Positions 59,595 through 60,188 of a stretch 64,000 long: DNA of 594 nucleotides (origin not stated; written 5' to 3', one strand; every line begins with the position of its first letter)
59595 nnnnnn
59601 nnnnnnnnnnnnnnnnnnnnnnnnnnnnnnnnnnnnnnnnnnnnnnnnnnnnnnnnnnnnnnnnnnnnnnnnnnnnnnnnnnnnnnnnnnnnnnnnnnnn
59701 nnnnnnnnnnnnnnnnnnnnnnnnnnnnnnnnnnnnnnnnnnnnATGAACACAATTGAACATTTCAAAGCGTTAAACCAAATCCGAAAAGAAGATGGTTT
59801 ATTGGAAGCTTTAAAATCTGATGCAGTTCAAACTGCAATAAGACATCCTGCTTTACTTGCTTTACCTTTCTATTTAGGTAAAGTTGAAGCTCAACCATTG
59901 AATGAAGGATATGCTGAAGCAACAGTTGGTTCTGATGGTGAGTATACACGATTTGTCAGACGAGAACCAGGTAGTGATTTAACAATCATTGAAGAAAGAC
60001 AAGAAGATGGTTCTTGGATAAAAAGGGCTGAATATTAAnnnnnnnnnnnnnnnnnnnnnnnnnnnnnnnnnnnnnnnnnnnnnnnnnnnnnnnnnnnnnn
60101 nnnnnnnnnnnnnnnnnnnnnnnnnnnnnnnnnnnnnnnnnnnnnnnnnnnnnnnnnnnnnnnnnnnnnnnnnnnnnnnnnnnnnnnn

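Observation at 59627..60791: About 1.15-kb GC-richer islet inserted at the 3' end of tRNA-Cys, flanked by a 14-nt direct repeat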

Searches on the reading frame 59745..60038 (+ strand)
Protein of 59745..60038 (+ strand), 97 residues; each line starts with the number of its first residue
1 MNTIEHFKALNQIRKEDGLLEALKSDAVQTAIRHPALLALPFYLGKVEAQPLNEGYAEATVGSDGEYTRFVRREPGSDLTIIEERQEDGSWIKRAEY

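Call 6: search_protein_families(library=pfam, proteins=[window:59745-60038:+], max_evalue=0.1)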
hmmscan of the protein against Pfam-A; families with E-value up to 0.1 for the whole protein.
window:59745-60038:+ (97 aa): 0 families

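Call 9: find_encoding_contigs(protein=window:59745-60038:+, flank=10000, max_places=10)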
Protein window:59745-60038:+ (97 aa): no gene with exactly this product is on record in the collection.

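Call 11: find_homologous_proteins(query=window:59745-60038:+, max_evalue=0.01)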
Query window:59745-60038:+ (97 aa): 2 proteins with E <= 0.01 among 12 candidates.
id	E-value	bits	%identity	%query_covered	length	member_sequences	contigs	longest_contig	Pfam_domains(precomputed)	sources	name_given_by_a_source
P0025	9.7e-57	207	100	100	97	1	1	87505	-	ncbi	ncbi:MAG: hypothetical protein ABIF40_05200 [archaeon]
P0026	1.3e-36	142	72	100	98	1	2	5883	-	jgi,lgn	-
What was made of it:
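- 59745..60038 (+): 97-aa orphan protein (N-terminal helix, C-terminal beta region). Function unknown. One close homologue, 72% identical (call 11).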

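Call 13: find_encoding_contigs(protein=P0026, flank=8000, max_places=4)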
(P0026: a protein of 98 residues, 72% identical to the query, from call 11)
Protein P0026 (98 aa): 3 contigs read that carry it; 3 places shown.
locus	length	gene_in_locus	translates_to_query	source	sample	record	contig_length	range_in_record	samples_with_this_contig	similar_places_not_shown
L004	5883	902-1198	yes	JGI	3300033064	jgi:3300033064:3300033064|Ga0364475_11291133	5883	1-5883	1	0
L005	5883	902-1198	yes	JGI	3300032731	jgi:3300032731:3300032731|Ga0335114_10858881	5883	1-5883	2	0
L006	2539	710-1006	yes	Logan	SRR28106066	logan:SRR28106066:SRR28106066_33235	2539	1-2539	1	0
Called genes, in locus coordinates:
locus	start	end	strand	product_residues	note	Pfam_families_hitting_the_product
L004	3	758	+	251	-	?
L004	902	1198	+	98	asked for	-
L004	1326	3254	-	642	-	PF07703:A2M_BRD (faint), PF10633:NPCBM_assoc (faint), PF16116:DUF4832 (faint)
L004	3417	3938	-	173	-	PF18927:CrtO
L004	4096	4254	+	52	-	PF09853:DUF2080 (weak)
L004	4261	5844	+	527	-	PF05598:DUF772, PF13751:DDE_Tnp_1_6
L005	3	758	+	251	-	?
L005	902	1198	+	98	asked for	-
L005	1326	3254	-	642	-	PF07703:A2M_BRD (faint), PF16116:DUF4832 (faint)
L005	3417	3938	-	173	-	PF18927:CrtO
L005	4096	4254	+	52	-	PF09853:DUF2080 (weak)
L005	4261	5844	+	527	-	PF05598:DUF772, PF13751:DDE_Tnp_1_6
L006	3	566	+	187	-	?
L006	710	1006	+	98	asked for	-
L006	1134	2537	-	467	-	?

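Call 18: search_protein_families(library=pfam, proteins=[L004:3-758:+, L006:3-566:+, L004:3417-3938:-], max_evalue=0.01)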
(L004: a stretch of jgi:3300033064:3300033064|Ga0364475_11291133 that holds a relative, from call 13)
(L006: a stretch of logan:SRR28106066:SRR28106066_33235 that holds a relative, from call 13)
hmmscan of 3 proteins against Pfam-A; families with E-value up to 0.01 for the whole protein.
L004:3-758:+ (251 aa): 14 families
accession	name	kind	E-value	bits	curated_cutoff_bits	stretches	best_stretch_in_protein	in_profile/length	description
PF08241.18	Methyltransf_11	-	8.7e-25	87.6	21.2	1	46-136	1-94/95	Methyltransferase domain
PF13847.12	Methyltransf_31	-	2e-22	79.9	27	1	41-170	3-138/145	Methyltransferase domain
PF13649.12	Methyltransf_25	-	2.6e-21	76.5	27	1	46-133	2-97/97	Methyltransferase domain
PF01209.24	Ubie_methyltran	-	7.6e-15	55.3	20.1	1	34-155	40-171/233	ubiE/COQ5 methyltransferase family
PF13489.12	Methyltransf_23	-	8.7e-15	55.3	27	1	36-186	19-133/164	Methyltransferase domain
PF08242.18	Methyltransf_12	-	1.1e-12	49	30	1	46-135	1-98/98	Methyltransferase domain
PF02353.26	CMAS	-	2.2e-08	34.2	27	1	41-236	62-262/273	Mycolic acid cyclopropane synthetase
PF03141.22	Methyltransf_29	-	6.4e-08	32.1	23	1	39-156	115-236/506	Putative S-adenosyl-L-methionine-dependent methyltransferase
PF06325.19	PrmA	-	3.1e-06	27.4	22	1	41-138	161-259/296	Ribosomal protein L11 methyltransferase (PrmA)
PF07021.18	MetW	-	9.7e-06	25.8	21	1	41-131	13-104/193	Methionine biosynthesis protein MetW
PF05148.21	Methyltransf_8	-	0.00012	22.5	27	1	44-138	75-157/219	Hypothetical methyltransferase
PF05175.20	MTS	-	0.00085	19.4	23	1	33-91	23-83/170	Methyltransferase small domain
PF01555.25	N6_N4_Mtase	-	0.0012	19.3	26.7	1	94-146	6-60/221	DNA methylase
PF20922.3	Anamorsin_N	-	0.0046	17.1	27.1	1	90-140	39-90/163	Anamorsin, N-terminal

L006:3-566:+ (187 aa): 10 families
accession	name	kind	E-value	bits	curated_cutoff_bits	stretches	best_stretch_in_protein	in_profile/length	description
PF08241.18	Methyltransf_11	-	2.7e-18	66.8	21.2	1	2-72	21-94/95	Methyltransferase domain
PF13847.12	Methyltransf_31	-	3.6e-16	59.6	27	1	4-97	33-130/145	Methyltransferase domain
PF13649.12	Methyltransf_25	-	8.7e-15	55.6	27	1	3-69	25-97/97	Methyltransferase domain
PF01209.24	Ubie_methyltran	-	3.1e-10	40.2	20.1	1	2-91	75-171/233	ubiE/COQ5 methyltransferase family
PF08242.18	Methyltransf_12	-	6.8e-08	33.6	30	1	4-71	25-98/98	Methyltransferase domain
PF13489.12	Methyltransf_23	-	2.7e-06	27.7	27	1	2-113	47-124/164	Methyltransferase domain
PF03141.22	Methyltransf_29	-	6.8e-06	25.4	23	1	26-90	169-234/506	Putative S-adenosyl-L-methionine-dependent methyltransferase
PF05148.21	Methyltransf_8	-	0.00082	19.7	27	1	22-74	106-157/219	Hypothetical methyltransferase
PF20922.3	Anamorsin_N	-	0.0036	17.5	27.1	1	26-75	39-89/163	Anamorsin, N-terminal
PF01555.25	N6_N4_Mtase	-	0.0061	17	26.7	1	29-76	5-54/221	DNA methylase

L004:3417-3938:- (173 aa): 1 family
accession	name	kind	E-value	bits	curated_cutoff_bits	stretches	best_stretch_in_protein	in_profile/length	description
PF18927.5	CrtO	-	2.3e-23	83.3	27.3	1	42-164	3-123/123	Glycosyl-4,4'-diaponeurosporenoate acyltransferase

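Call 56: search_protein_families(library=phrogs, proteins=[window:59745-60038:+, L004:3-758:+], max_evalue=0.1)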
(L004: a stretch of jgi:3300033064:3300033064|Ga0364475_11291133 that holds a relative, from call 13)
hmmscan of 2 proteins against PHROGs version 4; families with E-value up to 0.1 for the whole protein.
window:59745-60038:+ (97 aa): 0 families

L004:3-758:+ (251 aa): 11 families
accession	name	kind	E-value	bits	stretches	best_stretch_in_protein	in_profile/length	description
phrog_4752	-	other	7.3e-18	65.7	1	41-142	51-163/241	tRNA methyltransferase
phrog_22502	-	other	2.8e-14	54.5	1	39-135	69-171/276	methyltransferase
phrog_23522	-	unknown function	5.3e-10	40.3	1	41-150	51-165/273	-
phrog_28702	-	unknown function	1.1e-09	39.5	1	41-165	40-165/247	-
phrog_954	-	other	2.5e-06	27.9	1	40-106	49-114/229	DNA methyltransferase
phrog_3382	-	other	0.00062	20.1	1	30-155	39-162/207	methyltransferase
phrog_27380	-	other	0.0063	17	1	33-97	84-148/285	methyltransferase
phrog_6025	-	other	0.0068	17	1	93-157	35-102/192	DNA methyltransferase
phrog_14544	-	unknown function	0.0075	16.2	1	36-73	117-155/323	-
phrog_37107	-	unknown function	0.016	16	1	43-133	99-184/186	-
phrog_11787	-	other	0.025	14.5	1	33-88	302-362/458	DNA methyltransferase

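Call 57: search_protein_families(library=ncbifam, proteins=[window:59745-60038:+, L004:3-758:+], max_evalue=0.1)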
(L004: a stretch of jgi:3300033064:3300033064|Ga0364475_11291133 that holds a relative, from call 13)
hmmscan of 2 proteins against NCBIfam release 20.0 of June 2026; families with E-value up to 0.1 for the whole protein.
window:59745-60038:+ (97 aa): 0 families

L004:3-758:+ (251 aa): 58 families (the best 25 are shown)
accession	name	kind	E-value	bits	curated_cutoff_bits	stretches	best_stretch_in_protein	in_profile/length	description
TIGR01934.1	MenG_MenH_UbiE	subfamily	2.1e-20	73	158.35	1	33-142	31-146/223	ubiquinone/menaquinone biosynthesis methyltransferase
TIGR02072.1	BioC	equivalog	4.3e-20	72.5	184.95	1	33-141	26-136/244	malonyl-ACP O-methyltransferase BioC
NF001244.0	PRK00216.1-5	equivalog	2.4e-17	63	216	1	33-135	40-151/236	bifunctional demethylmenaquinone methyltransferase/2-methoxy-6-polyprenyl-1,4-benzoquinol methylase UbiE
NF045667.1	MTase_DVU1556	equivalog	3.6e-17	62.5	155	1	33-138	14-120/213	DVU_1556 family methyltransferase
NF008823.0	PRK11873.1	subfamily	2.7e-16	59.9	263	1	41-138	77-182/272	arsenite methyltransferase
NF001241.0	PRK00216.1-2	equivalog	4e-16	59.3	327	1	34-138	44-148/231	demethylmenaquinone methyltransferase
TIGR01983.1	UbiG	equivalog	1.3e-15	57.3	102.95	1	38-138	46-152/228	bifunctional 2-polyprenyl-6-hydroxyphenol methylase/3-demethylubiquinol 3-O-methyltransferase UbiG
NF043040.1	corrin_prot_MT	hypoth_equivalog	5.6e-15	55.4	180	1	35-135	36-145/216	corrinoid protein-associated methyltransferase CpaM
NF007610.0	PRK10258.1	equivalog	2.1e-14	53.5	342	1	33-138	34-139/251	malonyl-ACP O-methyltransferase BioC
NF047649.1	MTase_UXPK_star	exception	1.7e-13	50.3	460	1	9-136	45-180/283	methyltransferase/UXPK-star double selenoprotein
NF041536.1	ArsM_DUF2284_UU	exception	1.9e-13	49.6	575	1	18-137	53-180/459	arsenite methyltransferase/DUF2284 domain selenoprotein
NF040539.1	AST_met_ArsM_2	exception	2.3e-13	50.6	240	1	37-139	52-165/262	putative arsinothricin biosynthesis methyltransferase ArsM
TIGR02021.1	BchM-ChlM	equivalog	4.9e-13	49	158.9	1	37-115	51-132/218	magnesium protoporphyrin IX methyltransferase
NF008300.0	PRK11088.1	equivalog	4.4e-12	46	303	1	35-129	79-178/272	23S rRNA (guanine(745)-N(1))-methyltransferase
NF041537.1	ArsM_AhpD_UU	exception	4.9e-12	45.3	510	1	12-136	47-179/345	arsenite methyltransferase/AhpD domain selenoprotein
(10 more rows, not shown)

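Call 61: predict_structure(protein=window:59745-60038:+)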
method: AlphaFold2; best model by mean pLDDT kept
length: 97 residues; sequences in the alignment: 1
mean_pLDDT: 55.9   pTM: 0.32
mean pLDDT of the five models: 55.9, 51.6, 50.6, 48.6, 47.3
residues with pLDDT >= 90: 0; 70-90: 28; 50-70: 20; < 50: 49
segments of 3 or more residues with pLDDT < 50: 1-3, 6-8, 10-20, 29-31, 33-35, 38-55, 58-62
pLDDT, mean of each block of 10 residues (from residue 1): 47 45 50 46 35 44 60 76 81 82
secondary structure, 60 per line:
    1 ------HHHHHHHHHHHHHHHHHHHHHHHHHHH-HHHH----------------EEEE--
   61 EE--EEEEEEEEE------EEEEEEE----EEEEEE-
elements in order: H7-33 H35-38 E55-58 E65-73 E80-86 E91-96
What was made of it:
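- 59745..60038 (+): The AF2 model has pLDDT 56 and is unusable (call 61).
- Tried and rejected: Structure of the 97-aa protein: the single-sequence AF2 model has pLDDT 56, so no fold search was run (call 61).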

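Call 74: search_protein_representatives(alignment_id=A2)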
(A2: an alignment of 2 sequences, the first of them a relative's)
Query: 2 sequences, 98 profile positions. Proteins with E-value up to 0.001 (for the whole library): 9; up to 1e-10: 1; up to 1e-30: 1. The best 9 are listed.
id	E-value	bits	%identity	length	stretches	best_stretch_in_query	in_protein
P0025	8.3e-55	199.2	-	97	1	1-98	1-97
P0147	4.4e-10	55.8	-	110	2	53-96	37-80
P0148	7.6e-10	55.0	-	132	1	1-96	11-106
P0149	3.1e-09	53.0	-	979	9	25-55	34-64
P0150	1.8e-05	41.0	-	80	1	44-96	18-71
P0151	6.0e-05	39.3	-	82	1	1-69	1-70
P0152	7.5e-05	39.0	-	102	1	53-96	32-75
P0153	4.6e-04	36.4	-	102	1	1-45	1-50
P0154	8.1e-04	35.7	-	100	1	3-54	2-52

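Call 86: find_related_loci(query=A2, collection=viral_contigs, flank=8000)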
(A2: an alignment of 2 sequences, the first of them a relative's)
Query A2 (97 aa) in viral_contigs; peptide patterns used: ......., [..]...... (x = any residue, [..] = any of these).
173 stretches matched a pattern, but none encodes a relative of the query by tblastn (E <= 1e-3).
